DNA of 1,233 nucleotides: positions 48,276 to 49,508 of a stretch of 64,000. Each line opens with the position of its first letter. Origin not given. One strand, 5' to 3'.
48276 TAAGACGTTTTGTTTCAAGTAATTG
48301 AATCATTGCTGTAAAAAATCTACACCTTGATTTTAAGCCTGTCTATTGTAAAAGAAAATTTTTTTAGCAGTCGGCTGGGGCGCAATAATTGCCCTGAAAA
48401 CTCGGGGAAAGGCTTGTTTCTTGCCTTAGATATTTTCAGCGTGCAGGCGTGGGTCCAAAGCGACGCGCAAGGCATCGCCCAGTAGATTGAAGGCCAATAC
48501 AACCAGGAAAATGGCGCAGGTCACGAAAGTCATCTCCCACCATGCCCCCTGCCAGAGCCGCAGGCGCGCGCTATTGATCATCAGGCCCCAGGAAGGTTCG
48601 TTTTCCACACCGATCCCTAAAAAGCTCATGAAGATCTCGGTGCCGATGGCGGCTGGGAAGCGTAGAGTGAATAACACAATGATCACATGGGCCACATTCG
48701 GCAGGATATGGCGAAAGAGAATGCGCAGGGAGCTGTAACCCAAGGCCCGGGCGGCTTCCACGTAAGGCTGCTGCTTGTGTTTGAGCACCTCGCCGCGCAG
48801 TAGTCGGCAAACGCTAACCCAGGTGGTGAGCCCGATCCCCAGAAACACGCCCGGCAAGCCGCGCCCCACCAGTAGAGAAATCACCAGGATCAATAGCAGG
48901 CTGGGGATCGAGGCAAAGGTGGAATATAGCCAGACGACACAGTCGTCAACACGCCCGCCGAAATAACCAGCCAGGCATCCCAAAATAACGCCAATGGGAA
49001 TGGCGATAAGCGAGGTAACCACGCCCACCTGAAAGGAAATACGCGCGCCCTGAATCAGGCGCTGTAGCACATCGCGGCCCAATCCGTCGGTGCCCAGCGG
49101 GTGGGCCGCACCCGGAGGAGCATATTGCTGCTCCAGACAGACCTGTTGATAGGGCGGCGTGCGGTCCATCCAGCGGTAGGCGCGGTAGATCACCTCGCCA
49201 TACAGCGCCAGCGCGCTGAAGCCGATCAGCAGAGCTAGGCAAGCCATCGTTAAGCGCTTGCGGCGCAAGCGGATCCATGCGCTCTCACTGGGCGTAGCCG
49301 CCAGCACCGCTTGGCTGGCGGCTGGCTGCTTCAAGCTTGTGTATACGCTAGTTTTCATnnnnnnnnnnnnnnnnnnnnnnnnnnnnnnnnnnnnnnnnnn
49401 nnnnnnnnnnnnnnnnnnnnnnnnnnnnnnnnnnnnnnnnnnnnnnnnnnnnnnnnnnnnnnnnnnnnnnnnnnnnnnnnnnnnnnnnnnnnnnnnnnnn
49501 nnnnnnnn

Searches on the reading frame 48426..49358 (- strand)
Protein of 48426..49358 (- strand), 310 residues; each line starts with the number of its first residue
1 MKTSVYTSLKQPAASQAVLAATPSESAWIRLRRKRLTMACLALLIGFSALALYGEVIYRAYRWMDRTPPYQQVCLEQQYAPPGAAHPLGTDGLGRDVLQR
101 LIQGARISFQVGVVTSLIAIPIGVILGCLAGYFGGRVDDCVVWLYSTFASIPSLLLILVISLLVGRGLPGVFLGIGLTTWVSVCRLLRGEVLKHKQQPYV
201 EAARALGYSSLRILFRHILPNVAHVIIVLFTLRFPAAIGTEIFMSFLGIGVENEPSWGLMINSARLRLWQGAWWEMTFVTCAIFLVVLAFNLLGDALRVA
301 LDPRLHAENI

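Call 3: search_protein_families(library=pfam, proteins=[window:48426-49358:-], max_evalue=0.01)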
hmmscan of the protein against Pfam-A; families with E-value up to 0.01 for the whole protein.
window:48426-49358:- (310 aa): 2 families
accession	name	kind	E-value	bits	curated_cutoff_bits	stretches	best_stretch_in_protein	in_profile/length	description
PF00528.27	BPD_transp_1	-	1.2e-29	103.8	26.4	1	123-305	1-182/184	Binding-protein-dependent transport system inner membrane component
PF12911.12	OppC_N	-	2.8e-06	27.6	23.9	1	23-69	2-53/53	N-terminal TM domain of oligopeptide transport permease C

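Call 23: search_protein_families(library=ncbifam, proteins=[window:48426-49358:-], max_evalue=0.001)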
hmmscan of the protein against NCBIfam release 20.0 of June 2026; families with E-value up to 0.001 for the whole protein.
window:48426-49358:- (310 aa): 25 families
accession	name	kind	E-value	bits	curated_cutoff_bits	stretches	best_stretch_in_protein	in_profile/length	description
NF045476.1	Opp4C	equivalog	7.2e-72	242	350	1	23-304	2-278/278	oligopeptide ABC transporter permease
NF045473.1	Opp1C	equivalog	6.1e-62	209.4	350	1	32-305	2-267/267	nickel/cobalt ABC transporter permease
NF045474.1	Opp2C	equivalog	2.2e-60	204.2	300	1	72-301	6-235/236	nickel transporter permease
NF011662.0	PRK15082.1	equivalog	2.7e-57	194.4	484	1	13-306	15-301/303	glutathione ABC transporter permease GsiD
NF045475.1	Opp3C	equivalog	1.9e-56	191.6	450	1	86-305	108-327/328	oligopeptide ABC transporter permease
TIGR02790.1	nickel_nikC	equivalog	1.6e-55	188.5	358.45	1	69-302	26-258/258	nickel ABC transporter permease subunit NikC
NF007738.0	PRK10417.1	equivalog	1.6e-54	185.3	335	1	69-309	36-275/277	nickel ABC transporter permease subunit NikC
NF008160.0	PRK10913.1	equivalog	3.7e-50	171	483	1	13-306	8-299/300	dipeptide ABC transporter permease DppC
NF007376.0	PRK09881.1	equivalog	9.2e-47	159.4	434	1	23-306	20-294/298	D,D-dipeptide ABC transporter permease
NF011935.0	PRK15406.1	equivalog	3.3e-46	158.4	433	1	84-304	80-300/302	oligopeptide ABC transporter permease OppC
NF047573.1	opine_perm_CntC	exception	6.7e-46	156.8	440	1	71-305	37-271/271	staphylopine uptake ABC transporter permease subunit CntC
NF043080.1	MMSYN1_0166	equivalog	1.9e-44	151.8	370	1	28-306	31-306/307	oligopeptide ABC transporter permease OppC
NF011691.0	PRK15111.1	equivalog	7.8e-32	111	379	1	23-302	15-292/296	putrescine export ABC transporter permease SapC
NF011596.0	PRK15021.1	subfamily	1.6e-30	106.3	439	1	80-304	115-338/341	microcin C ABC transporter permease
NF045470.1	Opp2B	equivalog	1.8e-14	53.6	350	1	95-305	81-299/300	nickel ABC transporter permease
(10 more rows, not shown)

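Call 42: list_cluster_members(proteins=[P0001, window:48426-49358:-, window:10662-11666:+])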
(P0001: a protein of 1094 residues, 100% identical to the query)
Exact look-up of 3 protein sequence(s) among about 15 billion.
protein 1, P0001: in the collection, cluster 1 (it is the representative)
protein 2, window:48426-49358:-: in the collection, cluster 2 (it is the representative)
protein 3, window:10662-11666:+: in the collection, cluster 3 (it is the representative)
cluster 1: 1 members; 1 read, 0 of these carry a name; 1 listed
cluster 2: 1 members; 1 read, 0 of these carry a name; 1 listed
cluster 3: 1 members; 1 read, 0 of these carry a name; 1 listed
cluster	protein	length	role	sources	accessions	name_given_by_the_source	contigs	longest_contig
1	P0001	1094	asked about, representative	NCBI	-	-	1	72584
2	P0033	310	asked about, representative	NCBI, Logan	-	-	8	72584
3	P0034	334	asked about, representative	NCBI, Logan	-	-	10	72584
